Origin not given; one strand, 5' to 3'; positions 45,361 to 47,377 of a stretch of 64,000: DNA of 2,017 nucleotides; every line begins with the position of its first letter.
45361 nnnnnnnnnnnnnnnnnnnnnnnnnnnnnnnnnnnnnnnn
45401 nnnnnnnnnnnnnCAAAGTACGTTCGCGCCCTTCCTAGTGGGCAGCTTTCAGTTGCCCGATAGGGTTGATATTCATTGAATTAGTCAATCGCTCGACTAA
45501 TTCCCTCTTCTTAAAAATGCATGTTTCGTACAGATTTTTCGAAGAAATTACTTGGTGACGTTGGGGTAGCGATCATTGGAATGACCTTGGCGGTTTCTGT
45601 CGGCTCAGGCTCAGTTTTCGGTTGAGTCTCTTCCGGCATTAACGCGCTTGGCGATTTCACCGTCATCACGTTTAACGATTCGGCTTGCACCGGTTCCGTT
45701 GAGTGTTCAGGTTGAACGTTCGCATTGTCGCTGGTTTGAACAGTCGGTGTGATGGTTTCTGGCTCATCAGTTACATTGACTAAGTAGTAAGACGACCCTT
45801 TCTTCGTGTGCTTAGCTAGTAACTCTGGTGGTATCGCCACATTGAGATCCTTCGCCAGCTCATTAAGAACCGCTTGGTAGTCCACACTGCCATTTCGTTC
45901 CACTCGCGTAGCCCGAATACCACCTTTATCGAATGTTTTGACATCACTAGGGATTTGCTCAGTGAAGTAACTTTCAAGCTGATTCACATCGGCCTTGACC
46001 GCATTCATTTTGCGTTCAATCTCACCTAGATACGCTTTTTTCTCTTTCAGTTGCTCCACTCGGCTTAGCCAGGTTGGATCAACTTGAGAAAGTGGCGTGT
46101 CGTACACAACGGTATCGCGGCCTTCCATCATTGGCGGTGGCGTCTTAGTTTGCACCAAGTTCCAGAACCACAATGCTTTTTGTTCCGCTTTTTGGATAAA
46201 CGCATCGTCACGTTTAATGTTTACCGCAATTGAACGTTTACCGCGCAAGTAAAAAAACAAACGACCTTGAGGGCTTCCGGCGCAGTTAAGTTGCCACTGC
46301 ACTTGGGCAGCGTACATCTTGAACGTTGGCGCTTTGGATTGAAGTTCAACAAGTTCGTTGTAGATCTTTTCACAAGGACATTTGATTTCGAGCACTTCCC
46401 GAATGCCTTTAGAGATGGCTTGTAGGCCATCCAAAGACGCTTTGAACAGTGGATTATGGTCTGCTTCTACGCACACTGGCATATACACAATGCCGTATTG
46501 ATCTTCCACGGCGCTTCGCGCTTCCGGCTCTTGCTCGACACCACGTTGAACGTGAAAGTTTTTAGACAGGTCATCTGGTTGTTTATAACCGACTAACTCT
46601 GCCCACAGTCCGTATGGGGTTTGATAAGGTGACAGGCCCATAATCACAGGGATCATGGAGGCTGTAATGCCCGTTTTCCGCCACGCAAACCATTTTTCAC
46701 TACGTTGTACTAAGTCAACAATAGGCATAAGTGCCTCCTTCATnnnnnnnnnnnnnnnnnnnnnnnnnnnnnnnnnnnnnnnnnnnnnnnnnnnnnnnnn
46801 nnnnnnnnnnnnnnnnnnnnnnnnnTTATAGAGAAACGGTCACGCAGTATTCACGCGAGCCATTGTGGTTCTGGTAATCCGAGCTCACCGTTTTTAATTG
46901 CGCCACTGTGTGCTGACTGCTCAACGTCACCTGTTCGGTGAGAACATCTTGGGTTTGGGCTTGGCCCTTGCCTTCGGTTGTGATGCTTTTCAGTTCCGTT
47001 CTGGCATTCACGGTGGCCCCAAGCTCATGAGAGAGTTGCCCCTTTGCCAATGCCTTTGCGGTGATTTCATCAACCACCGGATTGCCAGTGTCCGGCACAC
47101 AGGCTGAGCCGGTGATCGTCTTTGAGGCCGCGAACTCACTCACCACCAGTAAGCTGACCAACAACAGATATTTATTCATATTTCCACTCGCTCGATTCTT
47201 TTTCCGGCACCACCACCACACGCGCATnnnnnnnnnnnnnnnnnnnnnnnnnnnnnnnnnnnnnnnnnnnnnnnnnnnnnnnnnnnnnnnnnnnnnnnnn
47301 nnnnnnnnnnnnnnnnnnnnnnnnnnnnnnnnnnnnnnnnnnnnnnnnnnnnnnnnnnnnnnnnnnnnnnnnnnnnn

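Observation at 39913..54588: Minus-strand gene block: membrane-anchored TraN-like giant protein, four secreted or lipoproteins, YqaJ exonuclease, CobS-like ATPase and DUF3150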

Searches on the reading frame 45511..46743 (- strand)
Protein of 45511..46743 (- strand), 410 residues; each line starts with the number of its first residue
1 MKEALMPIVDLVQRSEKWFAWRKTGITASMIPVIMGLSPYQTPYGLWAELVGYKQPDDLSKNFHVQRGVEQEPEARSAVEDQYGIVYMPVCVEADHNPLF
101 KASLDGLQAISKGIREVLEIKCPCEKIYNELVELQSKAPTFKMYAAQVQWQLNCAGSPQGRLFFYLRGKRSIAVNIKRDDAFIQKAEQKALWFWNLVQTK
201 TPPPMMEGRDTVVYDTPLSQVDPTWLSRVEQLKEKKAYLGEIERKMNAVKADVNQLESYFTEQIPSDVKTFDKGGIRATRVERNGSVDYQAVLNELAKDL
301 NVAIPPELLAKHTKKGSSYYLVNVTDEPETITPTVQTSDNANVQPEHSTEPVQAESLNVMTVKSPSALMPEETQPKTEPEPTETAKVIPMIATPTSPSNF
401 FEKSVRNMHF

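Call 7: search_protein_families(library=pfam, proteins=[window:45511-46743:-], max_evalue=0.01)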
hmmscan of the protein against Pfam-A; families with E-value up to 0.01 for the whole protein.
window:45511-46743:- (410 aa): 2 families
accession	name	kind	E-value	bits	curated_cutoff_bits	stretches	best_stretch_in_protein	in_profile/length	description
PF09588.16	YqaJ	-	3.8e-23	82.8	22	1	17-156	1-148/150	YqaJ-like viral recombinase domain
PF16454.10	PI3K_P85_iSH2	-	0.0078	16.3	31.5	0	230-257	109-136/161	Phosphatidylinositol 3-kinase regulatory subunit P85 inter-SH2 domain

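Call 8: search_protein_families(library=ncbifam, proteins=[window:45511-46743:-], max_evalue=0.01)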
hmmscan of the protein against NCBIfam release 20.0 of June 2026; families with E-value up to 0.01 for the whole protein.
window:45511-46743:- (410 aa): 2 families
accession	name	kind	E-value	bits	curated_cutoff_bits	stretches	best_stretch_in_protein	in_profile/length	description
TIGR03033.1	phage_rel_nuc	subfamily_domain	5.2e-54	182.5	68.05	1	10-168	1-153/153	lambda-exonuclease family protein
NF045868.1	MPN551_DNA_bnd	equivalog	0.0043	16.1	250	1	23-87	34-96/284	MPN551 family DNA-binding protein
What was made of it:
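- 45511..46743 (-): YqaJ/lambda-exonuclease-family Exo with a ~240-aa C-terminal extension. Intact. YqaJ 3.8e-23 and TIGR03033 5e-54 (calls 7, 8).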

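Call 78: search_protein_families(library=padloc, proteins=[window:45511-46743:-], max_evalue=0.001)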
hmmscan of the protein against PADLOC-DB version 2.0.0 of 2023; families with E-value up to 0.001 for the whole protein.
window:45511-46743:- (410 aa): 0 families

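Call 79: search_protein_families(library=phrogs, proteins=[window:45511-46743:-], max_evalue=0.001)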
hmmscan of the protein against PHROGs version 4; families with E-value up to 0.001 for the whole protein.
window:45511-46743:- (410 aa): 4 families
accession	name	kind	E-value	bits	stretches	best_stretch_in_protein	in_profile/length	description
phrog_434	-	DNA, RNA and nucleotide metabolism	3.2e-41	142.8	1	3-324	45-361/372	RecE-like recombination exonuclease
phrog_149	-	DNA, RNA and nucleotide metabolism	6.8e-11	42.2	1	8-200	594-796/1242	exonuclease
phrog_7655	-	DNA, RNA and nucleotide metabolism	9e-11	42.3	1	6-114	1-108/551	RecE-like recombination exonuclease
phrog_19855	-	head and packaging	1.5e-05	23.7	1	11-123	462-573/1257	virion structural protein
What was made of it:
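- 45511..46743 (-): PHROG RecE-like exonuclease (call 79).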

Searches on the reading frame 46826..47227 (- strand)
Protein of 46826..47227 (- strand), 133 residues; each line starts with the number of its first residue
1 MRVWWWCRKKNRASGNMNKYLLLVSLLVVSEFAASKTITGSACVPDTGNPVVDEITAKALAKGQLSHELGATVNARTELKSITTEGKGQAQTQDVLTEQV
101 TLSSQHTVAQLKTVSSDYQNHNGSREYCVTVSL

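Call 7: search_protein_families(library=pfam, proteins=[window:46826-47227:-], max_evalue=0.01)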
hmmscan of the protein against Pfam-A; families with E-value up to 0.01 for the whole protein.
window:46826-47227:- (133 aa): 0 families

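Call 8: search_protein_families(library=ncbifam, proteins=[window:46826-47227:-], max_evalue=0.01)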
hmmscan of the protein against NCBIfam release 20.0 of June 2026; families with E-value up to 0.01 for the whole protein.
window:46826-47227:- (133 aa): 0 families

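Call 51: search_protein_families(library=pfam, proteins=[window:46826-47179:-], max_evalue=0.1)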
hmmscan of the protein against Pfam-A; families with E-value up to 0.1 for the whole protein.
window:46826-47179:- (117 aa): 0 families

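Call 78: search_protein_families(library=padloc, proteins=[window:46826-47179:-], max_evalue=0.001)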
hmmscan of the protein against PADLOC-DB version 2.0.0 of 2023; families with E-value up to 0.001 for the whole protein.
window:46826-47179:- (117 aa): 0 families

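Call 79: search_protein_families(library=phrogs, proteins=[window:46826-47179:-], max_evalue=0.001)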
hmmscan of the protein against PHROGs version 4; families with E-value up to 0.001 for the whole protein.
window:46826-47179:- (117 aa): 0 families
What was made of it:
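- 46826..47179 (-): 117-aa secreted protein, the second gene of the 399-117-LPP20 module. No family hit (calls 7, 8, 51, 78, 79).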

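Call 99: search_solved_structures(query=A5, max_evalue=1)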
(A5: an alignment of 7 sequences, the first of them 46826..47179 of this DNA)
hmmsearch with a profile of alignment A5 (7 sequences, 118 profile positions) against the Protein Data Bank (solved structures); distinct sequences matched with E-value up to 1: 2.
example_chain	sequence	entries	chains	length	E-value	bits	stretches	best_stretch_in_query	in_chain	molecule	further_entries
7b9q_A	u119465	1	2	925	0.67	13.3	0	16-56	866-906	Vitamin B12-dependent ribonucleotide reductase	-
7b9p_A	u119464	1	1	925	0.67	13.3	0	16-56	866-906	Vitamin B12-dependent ribonucleotide reductase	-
